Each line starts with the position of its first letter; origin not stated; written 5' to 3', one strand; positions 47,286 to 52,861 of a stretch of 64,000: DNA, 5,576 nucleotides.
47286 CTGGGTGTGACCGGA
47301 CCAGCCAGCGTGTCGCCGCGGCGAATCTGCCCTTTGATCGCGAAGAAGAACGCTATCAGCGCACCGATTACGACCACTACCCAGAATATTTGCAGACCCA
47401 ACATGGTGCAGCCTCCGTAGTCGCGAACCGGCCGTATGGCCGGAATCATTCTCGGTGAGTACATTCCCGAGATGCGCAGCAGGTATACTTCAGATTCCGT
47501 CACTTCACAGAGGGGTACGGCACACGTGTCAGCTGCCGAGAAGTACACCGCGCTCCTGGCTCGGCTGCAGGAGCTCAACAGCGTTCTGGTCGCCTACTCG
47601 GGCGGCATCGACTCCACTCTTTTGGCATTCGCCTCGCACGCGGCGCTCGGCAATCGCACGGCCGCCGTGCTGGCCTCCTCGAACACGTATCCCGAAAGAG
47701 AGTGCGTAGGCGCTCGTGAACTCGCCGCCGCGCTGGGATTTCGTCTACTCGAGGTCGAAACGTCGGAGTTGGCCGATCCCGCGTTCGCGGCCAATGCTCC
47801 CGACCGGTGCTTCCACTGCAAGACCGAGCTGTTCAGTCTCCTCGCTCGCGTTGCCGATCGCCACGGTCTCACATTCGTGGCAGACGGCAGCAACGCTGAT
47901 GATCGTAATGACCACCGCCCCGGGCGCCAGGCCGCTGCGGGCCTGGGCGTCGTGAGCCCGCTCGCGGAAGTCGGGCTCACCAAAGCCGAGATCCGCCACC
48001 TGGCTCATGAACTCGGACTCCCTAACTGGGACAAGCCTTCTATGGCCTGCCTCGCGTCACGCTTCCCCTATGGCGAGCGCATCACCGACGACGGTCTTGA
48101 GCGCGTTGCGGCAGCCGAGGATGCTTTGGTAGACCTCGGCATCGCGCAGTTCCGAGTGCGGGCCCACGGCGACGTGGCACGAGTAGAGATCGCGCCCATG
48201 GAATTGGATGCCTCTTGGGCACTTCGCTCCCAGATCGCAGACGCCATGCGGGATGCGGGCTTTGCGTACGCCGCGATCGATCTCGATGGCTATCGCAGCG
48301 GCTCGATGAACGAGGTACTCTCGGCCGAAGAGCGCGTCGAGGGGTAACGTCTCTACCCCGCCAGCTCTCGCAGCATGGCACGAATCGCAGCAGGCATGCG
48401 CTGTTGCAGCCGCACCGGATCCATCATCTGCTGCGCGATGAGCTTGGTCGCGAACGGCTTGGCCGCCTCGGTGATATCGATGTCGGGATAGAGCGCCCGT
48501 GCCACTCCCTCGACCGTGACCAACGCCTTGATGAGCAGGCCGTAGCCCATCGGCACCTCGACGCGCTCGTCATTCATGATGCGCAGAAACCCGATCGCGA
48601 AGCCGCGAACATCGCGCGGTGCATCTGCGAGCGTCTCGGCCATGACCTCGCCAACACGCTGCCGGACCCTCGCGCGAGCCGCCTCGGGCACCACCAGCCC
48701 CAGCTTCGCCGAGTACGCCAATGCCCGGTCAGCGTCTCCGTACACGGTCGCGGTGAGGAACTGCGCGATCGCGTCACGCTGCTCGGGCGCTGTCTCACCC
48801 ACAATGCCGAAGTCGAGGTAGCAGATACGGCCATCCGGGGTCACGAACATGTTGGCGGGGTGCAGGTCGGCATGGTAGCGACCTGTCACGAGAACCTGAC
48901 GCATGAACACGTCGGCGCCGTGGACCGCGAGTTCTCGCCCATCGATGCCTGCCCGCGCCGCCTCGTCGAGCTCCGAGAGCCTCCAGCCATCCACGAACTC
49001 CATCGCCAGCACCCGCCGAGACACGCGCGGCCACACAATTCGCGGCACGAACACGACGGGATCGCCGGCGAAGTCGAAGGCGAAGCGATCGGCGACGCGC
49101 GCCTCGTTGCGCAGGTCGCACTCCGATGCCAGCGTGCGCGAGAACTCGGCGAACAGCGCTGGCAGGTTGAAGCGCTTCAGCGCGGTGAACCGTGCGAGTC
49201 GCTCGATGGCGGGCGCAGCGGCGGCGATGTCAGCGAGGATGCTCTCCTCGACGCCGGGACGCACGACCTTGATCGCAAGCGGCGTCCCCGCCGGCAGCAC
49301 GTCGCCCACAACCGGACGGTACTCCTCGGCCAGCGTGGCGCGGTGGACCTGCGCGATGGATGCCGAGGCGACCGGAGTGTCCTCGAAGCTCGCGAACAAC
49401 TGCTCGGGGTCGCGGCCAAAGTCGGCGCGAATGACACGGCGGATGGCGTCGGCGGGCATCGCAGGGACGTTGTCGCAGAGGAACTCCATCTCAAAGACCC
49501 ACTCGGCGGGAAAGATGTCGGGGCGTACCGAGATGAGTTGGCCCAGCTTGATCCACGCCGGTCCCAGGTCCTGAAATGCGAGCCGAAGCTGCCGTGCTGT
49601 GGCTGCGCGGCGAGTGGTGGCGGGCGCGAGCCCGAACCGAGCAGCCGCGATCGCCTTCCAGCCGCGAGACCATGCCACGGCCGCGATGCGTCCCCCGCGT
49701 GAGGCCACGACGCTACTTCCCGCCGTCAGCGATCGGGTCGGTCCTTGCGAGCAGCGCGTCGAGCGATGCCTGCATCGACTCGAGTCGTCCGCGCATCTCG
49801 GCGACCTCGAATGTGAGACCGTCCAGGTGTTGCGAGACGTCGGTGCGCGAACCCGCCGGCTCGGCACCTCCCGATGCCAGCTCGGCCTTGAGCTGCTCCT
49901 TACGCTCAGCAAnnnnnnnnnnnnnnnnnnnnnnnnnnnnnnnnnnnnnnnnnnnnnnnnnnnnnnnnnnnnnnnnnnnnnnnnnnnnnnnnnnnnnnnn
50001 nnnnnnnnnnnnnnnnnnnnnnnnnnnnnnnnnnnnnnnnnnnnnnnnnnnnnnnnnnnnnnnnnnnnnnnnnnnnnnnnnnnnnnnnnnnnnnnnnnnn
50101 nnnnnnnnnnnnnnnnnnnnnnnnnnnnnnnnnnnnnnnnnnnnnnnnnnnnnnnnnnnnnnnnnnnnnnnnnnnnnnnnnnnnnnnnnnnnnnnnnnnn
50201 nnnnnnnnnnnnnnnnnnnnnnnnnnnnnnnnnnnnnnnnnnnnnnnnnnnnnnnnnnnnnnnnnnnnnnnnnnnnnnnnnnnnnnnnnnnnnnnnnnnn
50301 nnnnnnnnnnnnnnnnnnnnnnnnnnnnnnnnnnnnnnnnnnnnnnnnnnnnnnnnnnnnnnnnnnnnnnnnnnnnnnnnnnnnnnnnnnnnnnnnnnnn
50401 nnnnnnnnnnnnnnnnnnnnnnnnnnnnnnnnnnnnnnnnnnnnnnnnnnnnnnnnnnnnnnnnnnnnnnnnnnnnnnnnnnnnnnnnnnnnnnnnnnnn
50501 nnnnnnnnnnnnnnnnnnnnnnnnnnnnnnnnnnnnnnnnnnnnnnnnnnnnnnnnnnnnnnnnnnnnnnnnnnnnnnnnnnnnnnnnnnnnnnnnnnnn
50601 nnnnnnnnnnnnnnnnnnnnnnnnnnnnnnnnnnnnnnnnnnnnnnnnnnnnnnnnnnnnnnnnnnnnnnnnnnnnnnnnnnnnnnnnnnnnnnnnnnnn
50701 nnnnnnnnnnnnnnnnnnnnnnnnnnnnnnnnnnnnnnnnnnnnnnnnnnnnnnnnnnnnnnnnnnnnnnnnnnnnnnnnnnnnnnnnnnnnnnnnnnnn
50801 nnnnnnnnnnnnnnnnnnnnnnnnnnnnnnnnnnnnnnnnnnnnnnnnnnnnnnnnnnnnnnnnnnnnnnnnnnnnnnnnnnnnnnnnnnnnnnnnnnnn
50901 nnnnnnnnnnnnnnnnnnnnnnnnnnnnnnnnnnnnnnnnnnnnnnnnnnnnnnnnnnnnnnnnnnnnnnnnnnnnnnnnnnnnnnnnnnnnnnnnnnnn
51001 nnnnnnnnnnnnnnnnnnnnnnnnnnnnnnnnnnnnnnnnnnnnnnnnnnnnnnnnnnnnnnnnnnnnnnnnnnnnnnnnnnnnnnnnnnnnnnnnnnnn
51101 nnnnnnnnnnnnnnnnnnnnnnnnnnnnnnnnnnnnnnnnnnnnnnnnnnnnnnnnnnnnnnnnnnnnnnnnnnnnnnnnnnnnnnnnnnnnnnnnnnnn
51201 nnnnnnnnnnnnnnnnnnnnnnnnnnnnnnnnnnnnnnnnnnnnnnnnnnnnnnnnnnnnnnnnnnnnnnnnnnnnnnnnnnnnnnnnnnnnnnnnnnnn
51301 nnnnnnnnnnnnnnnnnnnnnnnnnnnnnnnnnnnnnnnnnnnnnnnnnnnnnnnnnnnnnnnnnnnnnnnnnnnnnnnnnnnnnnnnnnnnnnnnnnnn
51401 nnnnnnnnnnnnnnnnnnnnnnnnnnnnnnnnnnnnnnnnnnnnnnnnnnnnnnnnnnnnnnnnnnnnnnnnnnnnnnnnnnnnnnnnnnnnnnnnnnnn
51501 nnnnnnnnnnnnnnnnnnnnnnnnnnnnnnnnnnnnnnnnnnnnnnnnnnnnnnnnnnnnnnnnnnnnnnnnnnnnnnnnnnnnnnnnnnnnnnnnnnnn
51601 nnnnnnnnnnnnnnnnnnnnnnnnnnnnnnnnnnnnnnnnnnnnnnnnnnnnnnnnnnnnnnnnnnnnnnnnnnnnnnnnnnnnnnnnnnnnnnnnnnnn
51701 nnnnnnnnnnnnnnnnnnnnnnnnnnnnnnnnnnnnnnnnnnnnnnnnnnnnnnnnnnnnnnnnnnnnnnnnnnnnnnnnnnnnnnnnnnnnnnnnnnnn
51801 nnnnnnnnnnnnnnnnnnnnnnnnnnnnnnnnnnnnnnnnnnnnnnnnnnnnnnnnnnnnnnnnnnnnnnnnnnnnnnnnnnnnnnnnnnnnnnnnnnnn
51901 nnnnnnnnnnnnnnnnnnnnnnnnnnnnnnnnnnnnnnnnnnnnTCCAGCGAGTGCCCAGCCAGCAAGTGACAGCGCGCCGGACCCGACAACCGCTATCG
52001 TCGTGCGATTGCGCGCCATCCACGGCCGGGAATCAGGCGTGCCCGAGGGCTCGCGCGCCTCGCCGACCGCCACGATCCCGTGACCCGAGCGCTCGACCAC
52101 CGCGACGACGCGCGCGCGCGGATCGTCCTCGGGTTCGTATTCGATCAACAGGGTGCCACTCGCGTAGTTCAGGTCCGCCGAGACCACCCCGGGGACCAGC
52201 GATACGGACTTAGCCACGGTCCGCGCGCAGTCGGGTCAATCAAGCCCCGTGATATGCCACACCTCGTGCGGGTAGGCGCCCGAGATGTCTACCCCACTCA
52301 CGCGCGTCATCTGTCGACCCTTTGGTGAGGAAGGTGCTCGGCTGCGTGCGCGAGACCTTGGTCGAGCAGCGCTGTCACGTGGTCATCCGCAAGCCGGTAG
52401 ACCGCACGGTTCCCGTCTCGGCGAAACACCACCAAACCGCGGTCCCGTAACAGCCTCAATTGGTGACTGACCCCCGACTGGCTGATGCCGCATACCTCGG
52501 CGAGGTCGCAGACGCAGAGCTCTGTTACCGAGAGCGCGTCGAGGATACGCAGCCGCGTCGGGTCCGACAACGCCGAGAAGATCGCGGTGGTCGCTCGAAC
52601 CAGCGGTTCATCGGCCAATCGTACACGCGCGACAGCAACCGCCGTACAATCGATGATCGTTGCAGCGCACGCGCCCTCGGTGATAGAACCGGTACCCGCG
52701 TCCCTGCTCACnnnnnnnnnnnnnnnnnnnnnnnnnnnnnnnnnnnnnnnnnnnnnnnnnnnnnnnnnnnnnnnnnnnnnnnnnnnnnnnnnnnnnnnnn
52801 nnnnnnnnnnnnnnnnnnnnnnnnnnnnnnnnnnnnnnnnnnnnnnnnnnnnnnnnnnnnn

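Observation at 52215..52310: In-frame TGA replaces the first Cys of the CxxC metal site in the P1B-ATPase N-terminal HMA domain (selenocysteine candidate or fresh nonsense mutation)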

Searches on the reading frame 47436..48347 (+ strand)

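Call 38: search_protein_families(library=pfam, proteins=[window:47436-48347:+], max_evalue=0.00001)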
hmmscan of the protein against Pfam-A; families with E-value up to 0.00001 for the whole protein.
window:47436-48347:+ (303 aa): 0 families

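Call 51: search_protein_families(library=ncbifam, proteins=[window:47436-48347:+], max_evalue=0.00001)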
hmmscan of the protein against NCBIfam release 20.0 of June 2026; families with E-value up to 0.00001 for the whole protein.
window:47436-48347:+ (303 aa): 4 families
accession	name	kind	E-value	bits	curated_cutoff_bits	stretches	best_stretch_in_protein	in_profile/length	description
TIGR00268.2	TIGR00268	equivalog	1.2e-93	313.1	150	1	35-292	1-259/259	ATP-dependent sacrificial sulfur transferase LarE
NF010587.0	PRK13980.1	equivalog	2.9e-06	26.7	255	0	46-121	30-105/267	NAD+ synthase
TIGR00884.1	guaA_Cterm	equivalog_domain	3.2e-06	26.7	338.75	0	48-197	17-180/310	glutamine-hydrolyzing GMP synthase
TIGR00552.1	nadE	equivalog_domain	4.6e-06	26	63.65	0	46-114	21-91/251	NAD(+) synthase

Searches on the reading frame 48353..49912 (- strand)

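Call 38: search_protein_families(library=pfam, proteins=[window:48353-49912:-], max_evalue=0.00001)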
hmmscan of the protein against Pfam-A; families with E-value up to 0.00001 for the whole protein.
window:48353-49912:- (519 aa): 1 family
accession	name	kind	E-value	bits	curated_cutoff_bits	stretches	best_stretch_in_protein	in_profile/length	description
PF03109.22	ABC1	-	3.2e-64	216.8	22.9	1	145-399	2-242/244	ABC1 atypical kinase-like domain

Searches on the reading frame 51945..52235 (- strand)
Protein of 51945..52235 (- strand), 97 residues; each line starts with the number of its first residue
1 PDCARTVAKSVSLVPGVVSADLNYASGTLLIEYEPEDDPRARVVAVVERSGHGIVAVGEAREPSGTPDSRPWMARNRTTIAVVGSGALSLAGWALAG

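Call 29: find_related_loci(query=A2, collection=genome_contigs, flank=1500)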
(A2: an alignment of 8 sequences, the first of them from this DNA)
Query A2 (97 aa) in genome_contigs; peptide patterns used: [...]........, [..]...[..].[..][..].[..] (x = any residue, [..] = any of these).
43 stretches matched a pattern; 11 encode a relative of the query (tblastn E <= 1e-3); 11 distinct loci.
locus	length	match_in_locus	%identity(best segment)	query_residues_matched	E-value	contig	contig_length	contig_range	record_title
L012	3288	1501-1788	84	1-96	8e-44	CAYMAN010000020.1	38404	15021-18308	MAG TPA_asm: uncultured Eubacteriales bacterium isolate SRP302447_co4_271 genome assembly, contig: NODE_2909_length_3840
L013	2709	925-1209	61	1-95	1e-35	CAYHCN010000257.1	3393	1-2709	MAG TPA_asm: uncultured Eubacteriales bacterium isolate ERP119294_co4_461 genome assembly, contig: NODE_44561_length_339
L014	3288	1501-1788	56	1-95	9e-33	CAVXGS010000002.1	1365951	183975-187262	MAG: uncultured Coriobacteriales bacterium isolate MFD02979.bin.1.88 genome assembly, contig: contig_16443, whole genome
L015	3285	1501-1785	56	1-96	2e-31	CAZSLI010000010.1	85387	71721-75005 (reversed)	MAG TPA_asm: uncultured Eubacteriales bacterium isolate binchicken_co152_201 genome assembly, contig: NODE_309_length_85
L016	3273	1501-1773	55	1-92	3e-28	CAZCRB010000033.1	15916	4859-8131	MAG TPA_asm: uncultured Eubacteriales bacterium isolate binchicken_co104_79 genome assembly, contig: NODE_2850_length_15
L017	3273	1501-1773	58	1-89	1e-26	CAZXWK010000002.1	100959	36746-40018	MAG TPA_asm: uncultured Eubacteriales bacterium isolate binchicken_co152_220 genome assembly, contig: NODE_229_length_10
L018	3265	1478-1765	51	1-93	1e-26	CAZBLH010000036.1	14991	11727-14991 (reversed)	MAG TPA_asm: uncultured Eubacteriales bacterium isolate SRP268622_co1_142 genome assembly, contig: NODE_9037_length_1499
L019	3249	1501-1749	52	1-84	7e-23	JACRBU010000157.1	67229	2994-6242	MAG: Coriobacteriales bacterium isolate NC_groundwater_1628_Pr3_B-0.1um_67_11 SR-2_scaffold_141_3172418, whole genome sh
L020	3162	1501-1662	74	1-54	7e-21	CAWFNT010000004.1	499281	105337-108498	MAG: uncultured Actinomycetes bacterium isolate MFD05942.bin.3.284 genome assembly, contig: contig_8289, whole genome sh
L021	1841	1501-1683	56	1-61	4e-19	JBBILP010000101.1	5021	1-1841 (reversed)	MAG: Actinomycetota bacterium isolate BQS170218_bin_211 NODE_12483_length_5021_cov_2.55108, whole genome shotgun sequenc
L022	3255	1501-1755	53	1-86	2e-22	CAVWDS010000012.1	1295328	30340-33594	MAG: uncultured Acidobacteriota bacterium isolate MFD01299.bin.2.212 genome assembly, contig: contig_7440, whole genome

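Call 30: find_related_loci(query=A2, collection=metagenome_contigs, flank=1200)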
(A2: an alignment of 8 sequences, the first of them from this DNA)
Query A2 (97 aa) in metagenome_contigs; peptide patterns used: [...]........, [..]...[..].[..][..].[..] (x = any residue, [..] = any of these).
42 stretches matched a pattern; 11 encode a relative of the query (tblastn E <= 1e-3); 11 distinct loci.
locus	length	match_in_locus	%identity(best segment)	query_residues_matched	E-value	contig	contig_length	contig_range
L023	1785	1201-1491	92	1-97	1e-55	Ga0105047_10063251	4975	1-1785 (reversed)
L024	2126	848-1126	65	1-95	4e-36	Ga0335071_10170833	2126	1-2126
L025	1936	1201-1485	60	1-95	3e-35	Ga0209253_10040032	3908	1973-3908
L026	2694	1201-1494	58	1-96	5e-33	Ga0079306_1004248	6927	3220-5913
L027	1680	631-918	57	1-94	4e-32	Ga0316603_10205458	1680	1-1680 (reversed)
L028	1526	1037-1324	53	1-95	1e-27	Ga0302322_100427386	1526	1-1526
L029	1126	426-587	69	1-54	2e-23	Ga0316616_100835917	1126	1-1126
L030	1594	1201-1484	62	1-95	3e-22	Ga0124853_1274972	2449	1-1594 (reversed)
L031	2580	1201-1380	57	1-60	1e-18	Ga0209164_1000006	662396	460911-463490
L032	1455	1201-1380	55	1-60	2e-18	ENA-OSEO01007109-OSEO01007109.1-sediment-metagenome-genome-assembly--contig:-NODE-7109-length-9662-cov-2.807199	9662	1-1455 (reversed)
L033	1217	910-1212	49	1-67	6e-18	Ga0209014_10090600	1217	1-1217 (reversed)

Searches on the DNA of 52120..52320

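Call 34: search_rna_families(source=window, start=52120, end=52320, threshold=evalue, max_evalue=10)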
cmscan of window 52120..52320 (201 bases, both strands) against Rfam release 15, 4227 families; matches with E-value up to 10: 0.
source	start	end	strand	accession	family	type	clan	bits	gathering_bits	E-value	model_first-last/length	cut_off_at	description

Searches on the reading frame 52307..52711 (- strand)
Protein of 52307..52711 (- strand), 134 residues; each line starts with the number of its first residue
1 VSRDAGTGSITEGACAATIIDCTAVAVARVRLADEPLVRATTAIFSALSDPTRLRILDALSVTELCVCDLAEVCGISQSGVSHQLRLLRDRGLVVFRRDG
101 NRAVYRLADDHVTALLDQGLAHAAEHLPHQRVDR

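Call 38: search_protein_families(library=pfam, proteins=[window:52307-52711:-], max_evalue=0.00001)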
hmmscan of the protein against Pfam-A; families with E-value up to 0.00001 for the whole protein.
window:52307-52711:- (134 aa): 3 families
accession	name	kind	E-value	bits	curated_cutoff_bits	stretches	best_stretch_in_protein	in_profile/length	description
PF01022.26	HTH_5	-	4.5e-16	58.9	22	1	50-94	1-45/47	Bacterial regulatory protein, arsR family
PF12840.13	HTH_20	-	6.3e-11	42.5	27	1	48-94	1-48/51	Helix-turn-helix domain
PF12802.13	MarR_2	-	4.6e-07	30.3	27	1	51-100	5-56/61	MarR family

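Call 51: search_protein_families(library=ncbifam, proteins=[window:52307-52711:-], max_evalue=0.00001)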
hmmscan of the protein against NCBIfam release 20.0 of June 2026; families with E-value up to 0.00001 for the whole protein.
window:52307-52711:- (134 aa): 8 families
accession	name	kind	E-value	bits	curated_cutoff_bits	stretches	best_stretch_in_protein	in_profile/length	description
NF033788.1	HTH_metalloreg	subfamily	2.4e-29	101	55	1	43-115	3-76/77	metalloregulator ArsR/SmtB family transcription factor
NF007528.0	PRK10141.1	subfamily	1.3e-12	47.6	97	1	43-113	8-78/117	metalloregulator ArsR/SmtB family transcription factor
NF045707.1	Dbac_1936_reg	equivalog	1.5e-12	47.4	115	1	40-131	6-96/99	ArsR/SmtB-type metalloregulator TsoR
NF033789.1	repress_SdpR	subfamily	1.7e-12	47.1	100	1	44-108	1-65/79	autorepressor SdpR family transcription factor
NF041413.1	ArsR_Rv2640c_fam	equivalog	4e-12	46.6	155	1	20-116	14-110/118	Rv2640c family ArsR-like transcriptional regulator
NF047906.1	CdPbTransRegCmtR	equivalog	5.5e-12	45.5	150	1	44-118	14-88/104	Cd(II)/Pb(II)-sensing metalloregulatory transcriptional regulator CmtR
NF040642.1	sulf_sens_BigR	equivalog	5.5e-11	42.4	155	1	44-117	13-86/95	sulfite-sensing transcriptional repressor BigR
NF053755.1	MsvR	equivalog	2.1e-06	27.6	220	1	41-101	3-63/236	transcriptional factor MsvR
